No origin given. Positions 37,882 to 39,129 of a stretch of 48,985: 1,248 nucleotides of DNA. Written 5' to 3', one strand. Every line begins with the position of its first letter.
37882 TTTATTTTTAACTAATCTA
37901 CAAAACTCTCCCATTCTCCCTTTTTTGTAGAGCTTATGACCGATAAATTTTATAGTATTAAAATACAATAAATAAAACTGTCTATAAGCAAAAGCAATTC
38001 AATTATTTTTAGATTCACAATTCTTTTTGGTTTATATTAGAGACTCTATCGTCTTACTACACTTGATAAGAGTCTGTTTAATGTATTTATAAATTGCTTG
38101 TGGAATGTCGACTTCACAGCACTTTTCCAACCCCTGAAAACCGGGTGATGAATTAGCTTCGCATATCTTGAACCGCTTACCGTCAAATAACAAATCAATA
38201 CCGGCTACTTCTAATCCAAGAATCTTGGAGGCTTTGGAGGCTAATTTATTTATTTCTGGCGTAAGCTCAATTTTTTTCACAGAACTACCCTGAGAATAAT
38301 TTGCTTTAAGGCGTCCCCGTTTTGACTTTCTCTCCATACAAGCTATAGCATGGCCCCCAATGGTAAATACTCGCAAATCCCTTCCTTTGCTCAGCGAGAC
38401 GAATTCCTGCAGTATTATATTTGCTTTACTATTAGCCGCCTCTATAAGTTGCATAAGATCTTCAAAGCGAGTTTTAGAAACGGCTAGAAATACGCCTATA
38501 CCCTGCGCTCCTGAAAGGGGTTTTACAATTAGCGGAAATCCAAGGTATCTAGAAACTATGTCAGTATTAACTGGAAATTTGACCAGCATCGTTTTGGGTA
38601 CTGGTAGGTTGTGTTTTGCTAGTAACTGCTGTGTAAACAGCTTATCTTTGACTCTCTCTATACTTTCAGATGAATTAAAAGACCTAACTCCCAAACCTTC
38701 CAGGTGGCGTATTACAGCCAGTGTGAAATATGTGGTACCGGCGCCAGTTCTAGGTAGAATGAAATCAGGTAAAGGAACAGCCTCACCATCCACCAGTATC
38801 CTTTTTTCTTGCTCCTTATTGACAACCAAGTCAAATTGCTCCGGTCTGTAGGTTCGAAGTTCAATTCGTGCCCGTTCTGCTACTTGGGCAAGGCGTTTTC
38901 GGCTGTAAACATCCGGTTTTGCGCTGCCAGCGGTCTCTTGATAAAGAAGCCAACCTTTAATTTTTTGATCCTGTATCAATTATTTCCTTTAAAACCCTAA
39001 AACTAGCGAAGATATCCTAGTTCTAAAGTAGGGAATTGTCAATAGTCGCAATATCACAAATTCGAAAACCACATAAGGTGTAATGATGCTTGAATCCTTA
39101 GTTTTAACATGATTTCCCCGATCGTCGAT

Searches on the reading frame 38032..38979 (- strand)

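Call 40: search_protein_families(library=ncbifam, proteins=[window:38032-38979:-], max_evalue=1e-20)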
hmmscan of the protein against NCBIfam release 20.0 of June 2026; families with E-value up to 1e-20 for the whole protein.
window:38032-38979:- (315 aa): 6 families
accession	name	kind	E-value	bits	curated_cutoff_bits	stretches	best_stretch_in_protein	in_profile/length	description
TIGR00768.1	rimK_fam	subfamily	4.9e-67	226.2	143.4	1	22-300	9-276/276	RimK family alpha-L-glutamate ligase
NF007764.0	PRK10446.1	equivalog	3.8e-49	167.6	331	1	23-304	11-290/300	30S ribosomal protein S6--L-glutamate ligase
NF040720.1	MptN_Meth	equivalog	4.3e-44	150.7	350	1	28-300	15-290/291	tetrahydromethanopterin:alpha-L-glutamate ligase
TIGR02144.1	LysX_arch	equivalog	1.5e-41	142.4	275.6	1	86-303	61-278/281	lysine biosynthesis protein LysX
TIGR04443.1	F420_CofF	equivalog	4e-22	78.6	300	1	83-287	63-266/283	coenzyme gamma-F420-2:alpha-L-glutamate ligase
TIGR02068.2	cya_phycin_syn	equivalog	8.5e-21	73.7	850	0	105-218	206-315/862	cyanophycin synthetase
